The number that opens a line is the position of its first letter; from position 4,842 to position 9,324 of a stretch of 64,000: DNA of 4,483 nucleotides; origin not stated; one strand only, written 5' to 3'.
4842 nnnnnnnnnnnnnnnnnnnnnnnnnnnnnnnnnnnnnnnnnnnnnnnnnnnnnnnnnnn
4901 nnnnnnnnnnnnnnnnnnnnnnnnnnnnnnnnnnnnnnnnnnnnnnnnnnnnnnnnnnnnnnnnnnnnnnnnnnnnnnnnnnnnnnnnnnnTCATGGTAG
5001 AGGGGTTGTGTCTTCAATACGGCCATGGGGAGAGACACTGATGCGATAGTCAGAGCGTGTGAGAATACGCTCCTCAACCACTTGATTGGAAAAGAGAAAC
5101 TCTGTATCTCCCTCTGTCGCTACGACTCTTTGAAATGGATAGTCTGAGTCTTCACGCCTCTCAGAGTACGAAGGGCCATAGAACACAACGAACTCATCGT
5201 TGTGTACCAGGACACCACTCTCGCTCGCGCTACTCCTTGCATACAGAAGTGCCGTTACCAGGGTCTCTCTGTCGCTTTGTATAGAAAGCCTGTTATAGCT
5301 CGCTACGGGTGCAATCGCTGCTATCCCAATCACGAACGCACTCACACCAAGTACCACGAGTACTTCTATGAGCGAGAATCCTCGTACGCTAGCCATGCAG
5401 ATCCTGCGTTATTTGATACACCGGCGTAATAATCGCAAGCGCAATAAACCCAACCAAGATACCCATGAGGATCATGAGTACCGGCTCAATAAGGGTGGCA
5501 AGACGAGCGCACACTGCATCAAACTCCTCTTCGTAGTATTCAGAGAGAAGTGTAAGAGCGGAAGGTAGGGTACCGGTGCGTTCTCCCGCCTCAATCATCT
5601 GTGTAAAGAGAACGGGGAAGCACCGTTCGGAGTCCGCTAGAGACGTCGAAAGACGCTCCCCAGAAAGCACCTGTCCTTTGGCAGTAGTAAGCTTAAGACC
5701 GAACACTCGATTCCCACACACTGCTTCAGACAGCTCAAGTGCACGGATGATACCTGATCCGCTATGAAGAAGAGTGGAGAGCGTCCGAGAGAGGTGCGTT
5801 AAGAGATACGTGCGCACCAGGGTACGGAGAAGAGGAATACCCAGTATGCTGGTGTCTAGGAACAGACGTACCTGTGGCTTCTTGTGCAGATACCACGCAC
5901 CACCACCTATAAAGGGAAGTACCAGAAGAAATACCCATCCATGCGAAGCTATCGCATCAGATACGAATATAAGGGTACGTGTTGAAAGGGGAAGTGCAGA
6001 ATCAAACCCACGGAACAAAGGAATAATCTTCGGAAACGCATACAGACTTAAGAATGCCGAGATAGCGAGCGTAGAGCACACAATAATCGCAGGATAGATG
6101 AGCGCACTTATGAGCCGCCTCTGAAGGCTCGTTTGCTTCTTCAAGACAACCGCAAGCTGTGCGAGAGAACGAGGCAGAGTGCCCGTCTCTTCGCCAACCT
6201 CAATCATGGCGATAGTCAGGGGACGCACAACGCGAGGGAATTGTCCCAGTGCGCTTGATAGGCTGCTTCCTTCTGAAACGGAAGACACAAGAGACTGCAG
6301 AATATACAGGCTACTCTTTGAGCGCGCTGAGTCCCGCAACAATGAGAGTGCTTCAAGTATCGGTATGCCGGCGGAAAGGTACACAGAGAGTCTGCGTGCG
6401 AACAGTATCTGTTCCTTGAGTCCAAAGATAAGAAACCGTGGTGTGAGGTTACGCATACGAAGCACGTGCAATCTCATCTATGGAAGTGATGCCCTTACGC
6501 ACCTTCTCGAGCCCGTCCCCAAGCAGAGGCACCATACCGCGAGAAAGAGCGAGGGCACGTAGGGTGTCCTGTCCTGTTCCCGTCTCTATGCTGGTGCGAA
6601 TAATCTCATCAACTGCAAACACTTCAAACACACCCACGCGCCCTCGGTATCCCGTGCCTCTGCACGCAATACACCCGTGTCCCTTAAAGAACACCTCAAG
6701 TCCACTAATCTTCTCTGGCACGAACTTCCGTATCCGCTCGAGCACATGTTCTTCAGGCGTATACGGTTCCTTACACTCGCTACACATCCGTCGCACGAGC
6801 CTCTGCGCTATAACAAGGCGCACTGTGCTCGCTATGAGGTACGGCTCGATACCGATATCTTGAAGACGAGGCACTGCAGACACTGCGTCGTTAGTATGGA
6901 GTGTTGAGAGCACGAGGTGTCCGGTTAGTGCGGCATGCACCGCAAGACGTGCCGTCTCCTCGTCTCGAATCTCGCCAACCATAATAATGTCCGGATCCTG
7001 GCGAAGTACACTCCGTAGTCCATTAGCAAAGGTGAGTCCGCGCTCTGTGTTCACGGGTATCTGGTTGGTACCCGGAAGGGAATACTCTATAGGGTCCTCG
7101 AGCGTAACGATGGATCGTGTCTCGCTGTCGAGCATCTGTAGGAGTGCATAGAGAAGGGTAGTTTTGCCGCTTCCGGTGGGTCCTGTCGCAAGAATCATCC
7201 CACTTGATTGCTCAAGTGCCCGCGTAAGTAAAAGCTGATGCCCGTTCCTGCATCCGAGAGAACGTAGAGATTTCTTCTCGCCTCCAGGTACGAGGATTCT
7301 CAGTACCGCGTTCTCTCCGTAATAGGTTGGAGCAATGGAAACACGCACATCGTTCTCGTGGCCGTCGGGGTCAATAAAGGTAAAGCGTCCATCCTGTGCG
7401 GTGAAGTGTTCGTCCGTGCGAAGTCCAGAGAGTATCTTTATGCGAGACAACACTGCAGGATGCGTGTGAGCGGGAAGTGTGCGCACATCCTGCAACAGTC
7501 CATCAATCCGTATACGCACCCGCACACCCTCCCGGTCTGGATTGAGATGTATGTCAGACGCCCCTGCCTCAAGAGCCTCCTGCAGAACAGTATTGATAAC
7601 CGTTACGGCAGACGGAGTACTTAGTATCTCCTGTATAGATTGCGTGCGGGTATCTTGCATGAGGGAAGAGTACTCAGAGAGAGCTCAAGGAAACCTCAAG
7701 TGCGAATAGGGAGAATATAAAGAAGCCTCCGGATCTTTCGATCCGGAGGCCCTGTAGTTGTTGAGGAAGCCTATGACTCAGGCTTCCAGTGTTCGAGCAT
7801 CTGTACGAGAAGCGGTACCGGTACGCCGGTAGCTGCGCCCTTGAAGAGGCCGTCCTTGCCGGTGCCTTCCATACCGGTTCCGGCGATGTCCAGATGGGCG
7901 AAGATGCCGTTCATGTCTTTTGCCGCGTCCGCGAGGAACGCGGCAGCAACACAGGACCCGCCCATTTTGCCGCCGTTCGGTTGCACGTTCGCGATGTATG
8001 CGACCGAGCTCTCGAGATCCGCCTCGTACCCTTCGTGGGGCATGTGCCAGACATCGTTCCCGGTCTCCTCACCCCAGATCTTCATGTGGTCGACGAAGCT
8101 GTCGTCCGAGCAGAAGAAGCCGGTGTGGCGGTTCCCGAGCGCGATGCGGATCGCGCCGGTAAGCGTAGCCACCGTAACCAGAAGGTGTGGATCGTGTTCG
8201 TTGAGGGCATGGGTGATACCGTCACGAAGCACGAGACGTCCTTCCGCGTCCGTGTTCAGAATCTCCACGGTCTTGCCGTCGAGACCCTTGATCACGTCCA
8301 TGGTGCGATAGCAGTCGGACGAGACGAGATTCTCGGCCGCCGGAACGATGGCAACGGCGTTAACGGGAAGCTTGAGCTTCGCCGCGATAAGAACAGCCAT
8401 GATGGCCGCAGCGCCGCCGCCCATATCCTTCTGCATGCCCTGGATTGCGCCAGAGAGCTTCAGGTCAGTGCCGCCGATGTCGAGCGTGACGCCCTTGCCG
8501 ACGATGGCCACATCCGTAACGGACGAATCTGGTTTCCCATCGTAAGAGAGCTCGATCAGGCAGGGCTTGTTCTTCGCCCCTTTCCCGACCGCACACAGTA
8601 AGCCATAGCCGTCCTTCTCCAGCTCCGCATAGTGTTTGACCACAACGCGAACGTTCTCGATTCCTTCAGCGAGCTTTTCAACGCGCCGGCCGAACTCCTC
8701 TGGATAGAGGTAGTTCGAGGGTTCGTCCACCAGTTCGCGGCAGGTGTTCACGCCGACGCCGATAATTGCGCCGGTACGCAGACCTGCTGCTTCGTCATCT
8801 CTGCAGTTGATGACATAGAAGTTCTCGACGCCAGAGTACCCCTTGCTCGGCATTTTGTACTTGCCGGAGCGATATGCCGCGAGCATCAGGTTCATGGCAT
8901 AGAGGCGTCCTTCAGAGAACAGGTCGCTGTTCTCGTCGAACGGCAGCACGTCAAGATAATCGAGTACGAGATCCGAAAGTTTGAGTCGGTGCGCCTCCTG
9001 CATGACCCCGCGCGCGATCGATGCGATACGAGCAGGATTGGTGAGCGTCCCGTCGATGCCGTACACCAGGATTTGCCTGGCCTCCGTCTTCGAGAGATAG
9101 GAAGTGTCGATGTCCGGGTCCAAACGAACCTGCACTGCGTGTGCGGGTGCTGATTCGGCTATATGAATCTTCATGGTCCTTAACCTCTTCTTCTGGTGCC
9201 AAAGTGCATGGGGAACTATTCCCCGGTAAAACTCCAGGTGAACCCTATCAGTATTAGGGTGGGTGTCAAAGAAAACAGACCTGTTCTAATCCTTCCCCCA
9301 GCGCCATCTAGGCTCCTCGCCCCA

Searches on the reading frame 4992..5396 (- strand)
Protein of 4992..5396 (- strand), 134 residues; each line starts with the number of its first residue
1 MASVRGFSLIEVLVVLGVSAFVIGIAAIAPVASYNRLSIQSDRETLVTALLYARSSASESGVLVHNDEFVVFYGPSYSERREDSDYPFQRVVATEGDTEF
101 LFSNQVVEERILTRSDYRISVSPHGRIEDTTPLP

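Call 76: search_protein_families(library=pfam, proteins=[window:4992-5396:-], max_evalue=0.01)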
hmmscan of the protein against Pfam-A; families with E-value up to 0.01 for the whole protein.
window:4992-5396:- (134 aa): 1 family
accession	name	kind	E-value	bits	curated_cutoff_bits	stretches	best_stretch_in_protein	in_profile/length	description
PF07963.17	N_methyl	-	1.1e-05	25.3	21.2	1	1-26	1-26/27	Prokaryotic N-terminal methylation motif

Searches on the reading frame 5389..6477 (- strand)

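Call 76: search_protein_families(library=pfam, proteins=[window:5389-6477:-], max_evalue=0.01)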
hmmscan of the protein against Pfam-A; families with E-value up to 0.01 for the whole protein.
window:5389-6477:- (362 aa): 1 family
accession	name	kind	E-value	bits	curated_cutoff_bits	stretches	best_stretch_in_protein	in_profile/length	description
PF00482.28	T2SSF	-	4.8e-49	165.9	25.2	2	230-352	2-125/125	Type II secretion system (T2SS), protein F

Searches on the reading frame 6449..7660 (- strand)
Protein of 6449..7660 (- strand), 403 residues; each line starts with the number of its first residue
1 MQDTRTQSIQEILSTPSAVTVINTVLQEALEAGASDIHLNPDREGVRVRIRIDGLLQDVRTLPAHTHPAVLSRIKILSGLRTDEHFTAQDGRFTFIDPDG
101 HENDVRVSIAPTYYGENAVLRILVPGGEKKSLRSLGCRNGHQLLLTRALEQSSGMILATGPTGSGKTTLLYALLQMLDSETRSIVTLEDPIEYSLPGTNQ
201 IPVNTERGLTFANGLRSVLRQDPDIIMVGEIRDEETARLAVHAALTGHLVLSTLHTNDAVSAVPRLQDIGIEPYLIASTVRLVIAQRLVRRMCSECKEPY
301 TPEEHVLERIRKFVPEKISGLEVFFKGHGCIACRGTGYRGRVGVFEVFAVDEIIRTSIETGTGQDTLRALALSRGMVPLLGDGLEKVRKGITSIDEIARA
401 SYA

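Call 76: search_protein_families(library=pfam, proteins=[window:6449-7660:-], max_evalue=0.01)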
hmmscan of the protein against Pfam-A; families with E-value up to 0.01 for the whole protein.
window:6449-7660:- (403 aa): 11 families
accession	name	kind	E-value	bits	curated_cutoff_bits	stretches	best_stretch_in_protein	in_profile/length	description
PF00437.27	T2SSE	-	2.7e-113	378.8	24.9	1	19-399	9-370/370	Type II/IV secretion system protein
PF13401.12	AAA_22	-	9.9e-05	23.1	27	1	152-187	4-39/130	AAA domain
PF13555.12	AAA_29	-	0.00014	22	27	1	152-181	21-50/61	P-loop containing region of AAA domain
PF13476.12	AAA_23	-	0.0002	22.5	27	1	152-182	18-48/201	AAA domain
PF13191.12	AAA_16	-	0.00025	22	32.6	1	143-238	14-101/167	AAA ATPase domain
PF13604.12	AAA_30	-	0.00059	20.1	27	1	144-186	8-51/191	AAA domain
PF25199.1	nSTAND_NTPase5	-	0.0019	18.4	34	1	150-192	38-81/145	Novel STAND NTPase 5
PF20720.3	nSTAND3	-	0.0031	17.7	27.2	0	151-190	15-54/155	Novel STAND NTPase 3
PF00005.33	ABC_tran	-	0.0047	18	25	1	158-193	16-51/137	ABC transporter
PF02492.25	cobW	-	0.0056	16.7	20.7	1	156-183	3-30/180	CobW/HypB/UreG, nucleotide-binding domain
PF12775.13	AAA_7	-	0.0061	16.6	25.8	0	146-186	26-66/181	P-loop containing dynein motor region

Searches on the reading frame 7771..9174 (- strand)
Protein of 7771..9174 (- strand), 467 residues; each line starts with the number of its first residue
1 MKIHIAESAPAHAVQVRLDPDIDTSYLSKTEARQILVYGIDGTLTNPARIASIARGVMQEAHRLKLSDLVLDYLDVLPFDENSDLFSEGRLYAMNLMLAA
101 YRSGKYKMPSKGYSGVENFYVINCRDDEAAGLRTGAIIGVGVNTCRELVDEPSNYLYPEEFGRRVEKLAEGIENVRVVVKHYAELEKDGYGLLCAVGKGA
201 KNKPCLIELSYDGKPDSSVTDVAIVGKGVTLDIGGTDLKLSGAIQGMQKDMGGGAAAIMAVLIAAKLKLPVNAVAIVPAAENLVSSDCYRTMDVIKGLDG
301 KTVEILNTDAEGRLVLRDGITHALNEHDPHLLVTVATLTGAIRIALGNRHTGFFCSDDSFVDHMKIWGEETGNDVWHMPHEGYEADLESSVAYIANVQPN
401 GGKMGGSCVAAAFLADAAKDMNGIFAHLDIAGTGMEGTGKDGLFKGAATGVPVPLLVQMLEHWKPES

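Call 76: search_protein_families(library=pfam, proteins=[window:7771-9174:-], max_evalue=0.01)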
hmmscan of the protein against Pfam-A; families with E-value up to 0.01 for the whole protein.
window:7771-9174:- (467 aa): 1 family
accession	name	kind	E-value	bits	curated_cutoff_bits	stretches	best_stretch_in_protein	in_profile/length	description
PF00883.26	Peptidase_M17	-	2.8e-93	313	25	1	143-457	1-310/310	Cytosol aminopeptidase family, catalytic domain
